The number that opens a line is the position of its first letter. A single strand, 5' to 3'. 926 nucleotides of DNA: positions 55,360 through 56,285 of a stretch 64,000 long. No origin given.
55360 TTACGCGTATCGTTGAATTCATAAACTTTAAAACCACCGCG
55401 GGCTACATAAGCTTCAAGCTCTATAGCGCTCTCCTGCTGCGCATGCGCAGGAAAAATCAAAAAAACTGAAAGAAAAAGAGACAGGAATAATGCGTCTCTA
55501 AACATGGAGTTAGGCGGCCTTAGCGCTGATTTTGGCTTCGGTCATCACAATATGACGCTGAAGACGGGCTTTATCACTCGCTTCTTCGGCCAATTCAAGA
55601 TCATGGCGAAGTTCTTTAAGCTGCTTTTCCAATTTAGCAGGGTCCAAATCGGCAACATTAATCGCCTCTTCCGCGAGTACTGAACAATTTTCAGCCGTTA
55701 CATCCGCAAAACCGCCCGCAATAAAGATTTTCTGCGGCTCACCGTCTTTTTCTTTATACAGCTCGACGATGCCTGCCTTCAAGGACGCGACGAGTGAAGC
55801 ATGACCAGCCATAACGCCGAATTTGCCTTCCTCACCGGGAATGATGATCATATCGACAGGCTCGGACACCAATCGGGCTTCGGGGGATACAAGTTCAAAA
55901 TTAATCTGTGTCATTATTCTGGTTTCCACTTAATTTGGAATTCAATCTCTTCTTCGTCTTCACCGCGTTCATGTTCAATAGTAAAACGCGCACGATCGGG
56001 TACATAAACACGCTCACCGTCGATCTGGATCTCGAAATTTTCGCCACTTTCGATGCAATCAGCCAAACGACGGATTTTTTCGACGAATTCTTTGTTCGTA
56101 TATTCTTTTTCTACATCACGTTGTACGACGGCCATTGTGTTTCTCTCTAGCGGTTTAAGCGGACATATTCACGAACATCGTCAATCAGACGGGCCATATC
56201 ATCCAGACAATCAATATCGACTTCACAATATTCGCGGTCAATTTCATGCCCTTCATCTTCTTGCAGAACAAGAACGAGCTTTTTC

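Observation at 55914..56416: Two small acidic ORFs inserted between atpD and atpC in the F1 operon, one with an amphi-Trp-like motif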

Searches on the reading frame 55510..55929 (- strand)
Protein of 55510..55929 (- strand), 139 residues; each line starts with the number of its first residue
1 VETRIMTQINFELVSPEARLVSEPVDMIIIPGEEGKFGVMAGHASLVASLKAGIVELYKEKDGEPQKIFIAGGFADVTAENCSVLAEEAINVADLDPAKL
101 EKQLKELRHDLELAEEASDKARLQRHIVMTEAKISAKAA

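Call 3: search_protein_families(library=pfam, proteins=[window:55510-55929:-], max_evalue=1)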
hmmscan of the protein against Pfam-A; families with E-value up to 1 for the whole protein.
window:55510-55929:- (139 aa): 3 families
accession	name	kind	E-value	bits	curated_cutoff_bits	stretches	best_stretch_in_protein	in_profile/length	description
PF02823.21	ATP-synt_DE_N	-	7.3e-25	87.2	27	1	10-89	2-80/80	ATP synthase, Delta/Epsilon chain, beta-sandwich domain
PF04101.22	Glyco_tran_28_C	-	0.0015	19.1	22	1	84-121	117-154/166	Glycosyltransferase family 28 C-terminal domain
PF19057.6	PH_19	-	0.023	14.8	23.2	1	74-118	95-139/150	PH domain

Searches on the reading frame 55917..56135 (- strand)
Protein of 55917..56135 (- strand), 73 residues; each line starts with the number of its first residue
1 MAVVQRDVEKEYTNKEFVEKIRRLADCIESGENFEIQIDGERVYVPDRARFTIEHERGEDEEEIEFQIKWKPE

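Call 3: search_protein_families(library=pfam, proteins=[window:55917-56135:-], max_evalue=1)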
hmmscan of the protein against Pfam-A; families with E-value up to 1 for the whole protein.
seq(73 aa): 4 families
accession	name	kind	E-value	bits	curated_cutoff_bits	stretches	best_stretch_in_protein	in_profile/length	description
PF20068.4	Amphi-Trp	-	1.1e-07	32.3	27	1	7-72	8-80/93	Amphi-Trp domain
PF10884.14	DUF2683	-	0.0099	16.5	27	1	9-38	32-61/66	Protein of unknown function (DUF2683)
PF05223.17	MecA_N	-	0.06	14.1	22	1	3-70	24-77/117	NTF2-like N-terminal transpeptidase domain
PF24005.1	DUF7320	-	0.1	13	27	1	9-27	4-22/78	Domain of unknown function (DUF7320)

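Call 4: search_protein_families(library=ncbifam, proteins=[window:55917-56135:-], max_evalue=1)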
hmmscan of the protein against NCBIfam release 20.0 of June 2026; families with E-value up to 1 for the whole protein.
seq(73 aa): 2 families
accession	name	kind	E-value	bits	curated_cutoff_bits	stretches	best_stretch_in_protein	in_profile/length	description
TIGR04354.1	amphi-Trp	subfamily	3.6e-13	49.6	31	1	8-71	3-67/67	amphi-Trp domain-containing protein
NF050001.1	restrict_BbrUII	equivalog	0.061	11.8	550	1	6-51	165-211/659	BbrUII/HgiDII family restriction enzyme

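Call 10: find_homologous_proteins(query=window:55917-56135:-, max_evalue=0.001)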
Query seq(73 aa) (73 aa): 1619 proteins with E <= 0.001 among 1620 candidates; the best 120 are listed.
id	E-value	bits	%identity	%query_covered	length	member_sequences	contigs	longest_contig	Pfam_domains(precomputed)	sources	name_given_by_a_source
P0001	3.7e-40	152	100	100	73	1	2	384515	PF20068.5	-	-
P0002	5.2e-31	123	84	93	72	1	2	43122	PF20068.5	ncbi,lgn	-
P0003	7.7e-31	123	86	95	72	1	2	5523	PF20068.5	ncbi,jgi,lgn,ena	-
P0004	2.6e-30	121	84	92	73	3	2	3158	PF20068.5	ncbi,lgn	-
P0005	3.0e-30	121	84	96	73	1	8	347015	PF20068.5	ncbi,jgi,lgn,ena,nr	ncbi:MAG: amphi-Trp domain-containing protein [Alphaproteobacteria bacterium]|nr:amphi-Trp domain-co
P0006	1.0e-29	119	82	90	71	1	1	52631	PF20068.5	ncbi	ncbi:MAG: amphi-Trp domain-containing protein [Bdellovibrionales bacterium]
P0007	1.0e-29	119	73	96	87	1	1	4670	PF20068.5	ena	-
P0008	1.4e-29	119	83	96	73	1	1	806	PF20068.5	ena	-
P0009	1.5e-29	119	77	100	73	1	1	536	PF20068.5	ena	-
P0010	1.0e-28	116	80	96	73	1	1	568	PF20068.5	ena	-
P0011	1.7e-28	115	68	100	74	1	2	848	PF20068.5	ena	-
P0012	1.9e-28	115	73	100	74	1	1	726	PF20068.5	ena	-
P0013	2.1e-28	115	77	96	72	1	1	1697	PF20068.5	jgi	-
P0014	2.1e-28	115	80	96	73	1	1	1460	PF20068.5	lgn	-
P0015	2.2e-28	115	77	96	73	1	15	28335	PF20068.5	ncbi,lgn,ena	-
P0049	2.0e-27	112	75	100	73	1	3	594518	PF20068.5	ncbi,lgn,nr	ncbi:MAG: amphi-Trp domain-containing protein [Xanthobacteraceae bacterium]|nr:amphi-Trp domain-cont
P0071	6.0e-27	111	72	95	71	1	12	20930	PF20068.5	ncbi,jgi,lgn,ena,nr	ncbi:MAG: amphi-Trp domain-containing protein [Cryomorphaceae bacterium]|jgi:amphi-Trp domain-contai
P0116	5.1e-26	108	70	97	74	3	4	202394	PF20068.5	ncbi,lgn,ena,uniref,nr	ncbi:amphi-Trp domain-containing protein [Shewanella sp. c952]|uniref:amphi-Trp domain-containing pr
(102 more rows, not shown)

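Call 13: find_related_loci(query=A1, collection=genome_contigs, flank=4000)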
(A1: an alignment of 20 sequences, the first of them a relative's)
Query A1 (73 aa) in genome_contigs; peptide patterns used: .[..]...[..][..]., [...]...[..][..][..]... (x = any residue, [..] = any of these).
598 stretches matched a pattern (row limit reached: there are more); 555 encode a relative of the query (tblastn E <= 1e-3); the best 80 are kept; 80 distinct loci.
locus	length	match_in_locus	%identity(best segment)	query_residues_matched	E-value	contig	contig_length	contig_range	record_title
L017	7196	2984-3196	73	3-73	6e-33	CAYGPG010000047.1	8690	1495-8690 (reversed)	MAG TPA_asm: uncultured Micavibrio sp. isolate ERP117304_co3_150 genome assembly, contig: NODE_11535_length_8690_cov_8.6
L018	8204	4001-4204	76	6-73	1e-31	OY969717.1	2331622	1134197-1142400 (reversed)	MAG: uncultured Alphaproteobacteria bacterium isolate MFD03250.bin.1.16 genome assembly, chromosome: 1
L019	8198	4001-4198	77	6-71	5e-31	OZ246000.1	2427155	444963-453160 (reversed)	MAG: uncultured Micavibrio sp. isolate cbe261f4-5b29-49d5-a76a-7d5a1014ef1b genome assembly, chromosome: 1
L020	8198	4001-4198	77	5-70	5e-31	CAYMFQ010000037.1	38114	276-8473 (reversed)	MAG TPA_asm: uncultured Granulosicoccaceae bacterium isolate SRP268394_co1_152 genome assembly, contig: NODE_1747_length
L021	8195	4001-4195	78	6-70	2e-31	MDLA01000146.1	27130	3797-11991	Chromatiales bacterium (ex Bugula neritina AB1) isolate AB1-2 AB833_contig000146, whole genome shotgun sequence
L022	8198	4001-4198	70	5-70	6e-31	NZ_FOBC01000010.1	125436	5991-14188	Halomonas daqiaonensis strain CGMCC 1.9150, whole genome shotgun sequence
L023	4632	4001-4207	74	5-73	1e-30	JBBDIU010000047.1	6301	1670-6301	MAG: Cellvibrionaceae bacterium isolate LejiaA_55_10 Lejia_A_16576_length_6301_cov_5, whole genome shotgun sequence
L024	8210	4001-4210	73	2-71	1e-30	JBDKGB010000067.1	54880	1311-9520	MAG: Bacteroidota bacterium isolate farmington_2019_sw_WHONDRS-S19S_0053_B_bin.34 scaffold_720768, whole genome shotgun 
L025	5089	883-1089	74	5-73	2e-30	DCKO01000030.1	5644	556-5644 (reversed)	MAG TPA_asm: Micavibrio sp. UBA1672 UBA1672_contig_64119, whole genome shotgun sequence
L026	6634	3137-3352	68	2-73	2e-30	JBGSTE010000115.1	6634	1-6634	MAG: Phycisphaeraceae bacterium isolate JTS-AC399 k141_839061, whole genome shotgun sequence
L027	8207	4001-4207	70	4-72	2e-30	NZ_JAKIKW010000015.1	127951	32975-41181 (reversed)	Shewanella gelidimarina strain ATCC 700752 contig00015, whole genome shotgun sequence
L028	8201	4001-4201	75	5-71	4e-30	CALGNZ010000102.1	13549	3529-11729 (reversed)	MAG: uncultured Granulosicoccaceae bacterium isolate L4_Bin_METABAT__61_1_1 genome assembly, contig: c_000001152412, who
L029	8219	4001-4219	66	1-73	6e-30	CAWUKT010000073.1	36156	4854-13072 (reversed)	MAG: uncultured bacterium isolate SRR17458630_binner123_3_1705322953 genome assembly, contig: ERZ21854009.153, whole gen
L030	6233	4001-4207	75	5-73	4e-30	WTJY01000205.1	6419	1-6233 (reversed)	MAG: Anaerolineales bacterium isolate SS36427bin_1 NODE_5096_length_6419_cov_19.463545, whole genome shotgun sequence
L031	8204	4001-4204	71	5-72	7e-30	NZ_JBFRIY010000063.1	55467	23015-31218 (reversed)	Shewanella sp. 10N.286.54.B9 10N.286.54.B9_I01_contig0063, whole genome shotgun sequence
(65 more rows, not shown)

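Call 18: search_solved_structures(query=A1, max_evalue=10, show_alignments=2)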
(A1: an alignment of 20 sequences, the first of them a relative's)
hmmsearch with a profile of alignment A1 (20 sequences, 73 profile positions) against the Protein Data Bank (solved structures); distinct sequences matched with E-value up to 10: 1.
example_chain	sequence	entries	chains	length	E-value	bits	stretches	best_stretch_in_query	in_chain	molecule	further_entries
9sra_BC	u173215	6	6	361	0.83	13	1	9-36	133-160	Large ribosomal subunit protein uL3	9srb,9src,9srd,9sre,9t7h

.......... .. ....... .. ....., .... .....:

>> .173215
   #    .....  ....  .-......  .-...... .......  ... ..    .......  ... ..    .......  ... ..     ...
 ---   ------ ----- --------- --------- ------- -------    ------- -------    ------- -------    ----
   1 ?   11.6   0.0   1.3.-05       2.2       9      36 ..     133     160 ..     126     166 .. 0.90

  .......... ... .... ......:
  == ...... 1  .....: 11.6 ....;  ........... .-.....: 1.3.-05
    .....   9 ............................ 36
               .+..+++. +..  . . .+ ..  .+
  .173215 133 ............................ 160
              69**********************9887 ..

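Call 26: predict_structure(alignment_id=A1)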
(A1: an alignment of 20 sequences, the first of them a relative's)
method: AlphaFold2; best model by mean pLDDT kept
length: 73 residues; sequences in the alignment: 20
mean_pLDDT: 86.0   pTM: 0.65
mean pLDDT of the five models: 86.0, 82.4, 72.4, 68.8, 52.7
residues with pLDDT >= 90: 42; 70-90: 24; 50-70: 3; < 50: 4
segments of 3 or more residues with pLDDT < 50: 1-3
pLDDT, mean of each block of 10 residues (from residue 1): 58 92 93 89 90 91 90 82
secondary structure, 60 per line:
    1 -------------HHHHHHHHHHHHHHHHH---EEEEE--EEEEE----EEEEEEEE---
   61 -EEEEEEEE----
elements in order: H14-30 E34-38 E41-45 E50-57 E62-69

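Call 31: fold_search(model_id=the predicted structure, library=pdb)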
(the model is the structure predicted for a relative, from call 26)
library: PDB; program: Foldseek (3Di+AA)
matches with E <= 10: 53; with E <= 0.001: 0
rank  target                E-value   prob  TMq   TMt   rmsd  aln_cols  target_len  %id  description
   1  7t4r_F                2.4e+00  0.09  0.27  0.19  14.5        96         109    7  CryoEM structure of the HCMV Pentamer gH/gL/UL128/UL130/UL131A in complex with THBD and neutralizing fabs MSL-109 and  (released 2022-03-23)
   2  3tx8                  2.4e+00  0.07  0.20  0.05  10.8        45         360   16  Crystal structure of a succinyl-diaminopimelate desuccinylase (ArgE) from Corynebacterium glutamicum ATCC 13032 at 2.97  (released 2011-10-26)
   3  7t4r_O                2.6e+00  0.12  0.30  0.22  13.7        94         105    6  CryoEM structure of the HCMV Pentamer gH/gL/UL128/UL130/UL131A in complex with THBD and neutralizing fabs MSL-109 and  (released 2022-03-23)
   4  1hyw_MODEL_1_A        2.9e+00  0.12  0.28  0.33   4.3        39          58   26  SOLUTION STRUCTURE OF BACTERIOPHAGE LAMBDA GPW (released 2001-04-25)
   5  9c4g_t                3.3e+00  0.08  0.19  0.14   7.7        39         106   23  Cutibacterium acnes 50S ribosomal subunit with Clindamycin bound (released 2024-08-21)
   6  7yfy_A                3.3e+00  0.04  0.20  0.04  10.9        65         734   18  Cryo-EM structure of the Mili-piRNA- target ternary complex (released 2024-01-24)
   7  8xci_F                3.5e+00  0.14  0.25  0.06   7.1        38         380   18  Open state of central tail fiber of bacteriophage lambda upon binding to LamB (released 2024-05-01)
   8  5a9i_A                3.5e+00  0.12  0.28  0.12  11.0        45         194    7  Crystal structure of the extracellular domain of PepT2 (released 2015-09-09)
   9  4qpl_A                3.7e+00  0.12  0.34  0.18   9.9        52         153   21  Crystal structure of RNF146(RING-WWE)/UbcH5a/iso-ADPr complex (released 2014-10-15)
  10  1b5f_B                3.7e+00  0.09  0.25  0.22   9.4        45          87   16  NATIVE CARDOSIN A FROM CYNARA CARDUNCULUS L. (released 1999-01-13)
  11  5wi2_A                3.7e+00  0.07  0.26  0.21  10.4        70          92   11  Crystal structure of the KA1 domain from human Chk1 (released 2017-10-04)
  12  7ulb_D                4.0e+00  0.08  0.24  0.28   5.5        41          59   17  recombinant Mambalgin-1 (released 2023-05-03)
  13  8cvm_t                4.0e+00  0.08  0.19  0.14   7.7        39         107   23  Cutibacterium acnes 50S ribosomal subunit with P-site tRNA and Sarecycline bound in the local refined map (released 2023-03-15)
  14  6stj_G                4.2e+00  0.12  0.28  0.24   4.7        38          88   10  Selective Affimers Recognize BCL-2 Family Proteins Through Non-Canonical Structural Motifs (released 2020-09-30)
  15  1x0g_D                4.2e+00  0.12  0.23  0.16   6.1        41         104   10  Crystal Structure of IscA with the [2Fe-2S] cluster (released 2006-06-06)
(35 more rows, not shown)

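Call 35: search_protein_families(library=phrogs, proteins=[window:55917-56135:-], max_evalue=1)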
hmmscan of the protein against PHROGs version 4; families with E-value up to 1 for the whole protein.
seq(73 aa): 1 family
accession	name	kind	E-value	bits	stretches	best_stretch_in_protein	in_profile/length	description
phrog_6203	-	unknown function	0.08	12.5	1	12-62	172-227/644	-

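Call 36: search_protein_families(library=padloc, proteins=[window:55917-56135:-], max_evalue=1)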
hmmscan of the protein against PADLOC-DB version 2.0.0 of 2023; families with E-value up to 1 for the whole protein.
seq(73 aa): 0 families

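Call 53: search_protein_representatives(alignment_id=A1)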
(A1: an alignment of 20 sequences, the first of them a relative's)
Query: 20 sequences, 73 profile positions. Proteins with E-value up to 0.001 (for the whole library): 831; up to 1e-10: 446; up to 1e-30: 17. The best 150 are listed.
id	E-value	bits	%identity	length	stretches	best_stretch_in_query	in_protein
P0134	6.3e-37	141.6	-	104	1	1-72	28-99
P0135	1.8e-34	133.7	-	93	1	2-71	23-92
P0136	3.8e-34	132.7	-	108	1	2-72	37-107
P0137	5.0e-34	132.3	-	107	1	2-72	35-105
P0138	1.2e-33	131.0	-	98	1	2-72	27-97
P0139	1.6e-33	130.7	-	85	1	2-72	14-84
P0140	2.5e-33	130.0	-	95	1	3-72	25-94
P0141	3.8e-33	129.4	-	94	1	3-71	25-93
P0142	2.5e-32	126.8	-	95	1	3-72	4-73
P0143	5.8e-32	125.7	-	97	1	3-72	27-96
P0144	9.2e-32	125.0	-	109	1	3-72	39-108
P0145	1.2e-31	124.7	-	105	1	3-72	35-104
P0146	1.3e-31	124.5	-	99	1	3-72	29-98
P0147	2.5e-31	123.6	-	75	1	4-72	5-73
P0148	2.8e-31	123.5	-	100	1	3-71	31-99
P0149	7.8e-31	122.0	-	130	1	3-72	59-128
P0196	8.9e-25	102.6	-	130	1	1-71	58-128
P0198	1.1e-24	102.3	-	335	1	3-71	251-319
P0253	5.5e-21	90.5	-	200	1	6-71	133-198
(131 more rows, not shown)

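Call 54: search_protein_families(library=pfam, proteins=[P0198, P0253, P0149, P0196], max_evalue=0.01)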
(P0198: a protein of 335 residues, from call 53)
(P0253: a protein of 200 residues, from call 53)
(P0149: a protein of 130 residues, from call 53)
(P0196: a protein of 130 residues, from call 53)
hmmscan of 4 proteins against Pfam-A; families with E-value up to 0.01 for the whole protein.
P0198 (335 aa): 1 family
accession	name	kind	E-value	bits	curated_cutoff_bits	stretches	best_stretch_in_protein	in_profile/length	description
PF20068.4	Amphi-Trp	-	8.3e-06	26.2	27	1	255-326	8-86/93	Amphi-Trp domain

P0253 (200 aa): 3 families
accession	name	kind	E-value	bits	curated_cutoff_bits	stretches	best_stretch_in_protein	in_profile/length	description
PF20068.4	Amphi-Trp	-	2.6e-08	34.2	27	1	134-198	8-79/93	Amphi-Trp domain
PF00012.26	HSP70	-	0.00055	18.7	20.6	1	29-108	519-598/599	Hsp70 protein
PF12972.12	NAGLU_C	-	0.0037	17.4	25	1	4-97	32-132/268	Alpha-N-acetylglucosaminidase (NAGLU) C-terminal domain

P0149 (130 aa): 2 families
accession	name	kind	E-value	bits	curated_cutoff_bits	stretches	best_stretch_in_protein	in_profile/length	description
PF20068.4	Amphi-Trp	-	5.4e-06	26.8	27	1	65-129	10-81/93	Amphi-Trp domain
PF07382.16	HC2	-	0.0059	17.2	40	1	4-76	12-92/194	Histone H1-like nucleoprotein HC2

P0196 (130 aa): 1 family
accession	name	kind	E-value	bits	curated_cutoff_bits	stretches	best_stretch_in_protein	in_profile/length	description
PF20068.4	Amphi-Trp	-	9.9e-08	32.4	27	1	68-129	12-80/93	Amphi-Trp domain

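Call 67: search_dna_similar(query=window:55917-56135:-, collection=plasmids, mode=protein, max_evalue=0.001, max_rows=25)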
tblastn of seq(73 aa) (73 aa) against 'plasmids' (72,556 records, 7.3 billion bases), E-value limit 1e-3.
Records with a match: 3; places in all: 3; records where one place covers at least 80% of the query: 3.
Best place of each record, by identity: <60% 3.
By first word of the organism name: Shinella 2; Sinorhizobium 1.
By predicted mobility (MOB-suite, as given by PLSDB): non-mobilizable 3.
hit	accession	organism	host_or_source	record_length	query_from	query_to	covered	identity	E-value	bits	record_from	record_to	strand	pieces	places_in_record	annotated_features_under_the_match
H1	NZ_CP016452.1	Sinorhizobium sp. RAC02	Microbial isolate,Algal phycosphere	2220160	4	72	95%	46.4%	6e-9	57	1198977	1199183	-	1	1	none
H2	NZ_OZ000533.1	Shinella sp. WSC3-e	-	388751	4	71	93%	41.2%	6e-7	51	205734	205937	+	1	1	amphi-Trp domain-containing protein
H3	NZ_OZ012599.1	Shinella sp. WSD5-1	-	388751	4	71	93%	41.2%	6e-7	51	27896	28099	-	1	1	amphi-Trp domain-containing protein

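Call 68: search_dna_similar(query=window:55917-56135:-, collection=phages, mode=protein, max_evalue=0.001, max_rows=15)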
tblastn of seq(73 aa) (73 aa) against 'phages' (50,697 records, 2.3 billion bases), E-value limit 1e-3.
No match.

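Call 73: find_encoding_contigs(protein=P0116, flank=3500, max_places=2)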
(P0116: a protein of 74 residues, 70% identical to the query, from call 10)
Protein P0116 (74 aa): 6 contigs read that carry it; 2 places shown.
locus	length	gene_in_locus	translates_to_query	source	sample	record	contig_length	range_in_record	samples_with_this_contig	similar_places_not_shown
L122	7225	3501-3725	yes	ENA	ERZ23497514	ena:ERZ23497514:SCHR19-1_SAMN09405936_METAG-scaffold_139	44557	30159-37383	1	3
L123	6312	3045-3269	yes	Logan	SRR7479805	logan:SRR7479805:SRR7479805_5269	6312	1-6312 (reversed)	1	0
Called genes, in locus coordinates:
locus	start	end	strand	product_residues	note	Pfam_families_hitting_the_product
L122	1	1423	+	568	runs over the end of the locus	PF00501:AMP-binding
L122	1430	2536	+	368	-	PF01073:3Beta_HSD, PF01370:Epimerase, PF02719:Polysacc_synt_2 (weak), PF04321:RmlD_sub_bind, PF05368:NmrA, PF16363:GDP_Man_Dehyd, PF13460:NAD_binding_10, PF07993:NAD_binding_4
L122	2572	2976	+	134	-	PF04828:GFA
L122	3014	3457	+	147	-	-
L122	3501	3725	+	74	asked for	PF20068:Amphi-Trp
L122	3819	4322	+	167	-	PF06723:MreB_Mbl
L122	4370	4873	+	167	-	PF00583:Acetyltransf_1, PF13302:Acetyltransf_3, PF13673:Acetyltransf_10 (weak), PF13508:Acetyltransf_7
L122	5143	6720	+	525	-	PF02028:BCCT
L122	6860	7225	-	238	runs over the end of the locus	PF00929:RNase_T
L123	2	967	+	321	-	?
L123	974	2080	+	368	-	PF01073:3Beta_HSD, PF01370:Epimerase, PF02719:Polysacc_synt_2 (weak), PF04321:RmlD_sub_bind, PF05368:NmrA, PF16363:GDP_Man_Dehyd, PF13460:NAD_binding_10, PF07993:NAD_binding_4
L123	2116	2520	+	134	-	PF04828:GFA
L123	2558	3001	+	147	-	-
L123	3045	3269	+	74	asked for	PF20068:Amphi-Trp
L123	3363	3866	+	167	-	PF06723:MreB_Mbl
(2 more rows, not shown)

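Call 74: find_encoding_contigs(protein=P0071, flank=3500, max_places=2)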
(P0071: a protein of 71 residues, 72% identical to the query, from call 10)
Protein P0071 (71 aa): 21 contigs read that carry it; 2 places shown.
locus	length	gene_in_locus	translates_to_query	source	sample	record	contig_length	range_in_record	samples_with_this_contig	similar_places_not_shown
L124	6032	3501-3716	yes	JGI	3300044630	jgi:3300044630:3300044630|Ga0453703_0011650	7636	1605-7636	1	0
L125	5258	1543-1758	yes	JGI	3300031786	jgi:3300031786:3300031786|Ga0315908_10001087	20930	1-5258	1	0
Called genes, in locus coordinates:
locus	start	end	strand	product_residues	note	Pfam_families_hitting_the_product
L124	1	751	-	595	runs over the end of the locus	PF17899:Peptidase_M61_N, PF05299:Peptidase_M61, PF13180:PDZ_2 (weak), PF17820:PDZ_6 (faint)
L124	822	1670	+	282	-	-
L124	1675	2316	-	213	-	PF01841:Transglut_core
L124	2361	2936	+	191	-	-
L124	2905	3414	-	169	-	PF13238:AAA_18, PF01202:SKI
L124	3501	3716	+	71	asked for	PF20068:Amphi-Trp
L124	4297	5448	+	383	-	-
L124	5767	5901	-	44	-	-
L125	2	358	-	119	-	?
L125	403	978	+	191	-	-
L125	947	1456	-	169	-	PF13238:AAA_18, PF01202:SKI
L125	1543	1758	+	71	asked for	PF20068:Amphi-Trp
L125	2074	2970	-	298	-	PF01610:DDE_Tnp_ISL3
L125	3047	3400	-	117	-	-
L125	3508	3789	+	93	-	-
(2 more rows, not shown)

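Call 75: find_encoding_contigs(protein=P0049, flank=3500, max_places=2)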
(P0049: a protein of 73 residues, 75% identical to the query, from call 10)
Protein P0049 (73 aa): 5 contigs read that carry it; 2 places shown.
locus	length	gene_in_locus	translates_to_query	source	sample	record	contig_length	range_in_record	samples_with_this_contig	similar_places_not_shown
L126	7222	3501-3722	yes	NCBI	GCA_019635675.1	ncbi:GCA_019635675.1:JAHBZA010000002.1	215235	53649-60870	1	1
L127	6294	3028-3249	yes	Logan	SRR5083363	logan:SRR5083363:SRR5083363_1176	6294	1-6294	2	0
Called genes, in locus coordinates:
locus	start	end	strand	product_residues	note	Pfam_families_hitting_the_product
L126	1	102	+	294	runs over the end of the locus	PF02219:MTHFR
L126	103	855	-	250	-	PF04376:ATE_N, PF04377:ATE_C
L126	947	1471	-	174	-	PF06271:RDD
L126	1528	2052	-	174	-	-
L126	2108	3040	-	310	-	PF13493:DUF4118, PF07536:HWE_HK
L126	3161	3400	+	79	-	-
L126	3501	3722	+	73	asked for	PF20068:Amphi-Trp (weak)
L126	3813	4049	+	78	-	PF13441:Gly-zipper_YMGG (weak)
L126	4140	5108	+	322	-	PF08239:SH3_3, PF09864:MliC (weak)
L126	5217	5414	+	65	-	-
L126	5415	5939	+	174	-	PF02627:CMD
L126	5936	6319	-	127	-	PF20587:DUF6789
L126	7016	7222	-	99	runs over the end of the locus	-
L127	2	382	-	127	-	?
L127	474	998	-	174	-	PF06271:RDD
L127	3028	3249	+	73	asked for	PF20068:Amphi-Trp (weak)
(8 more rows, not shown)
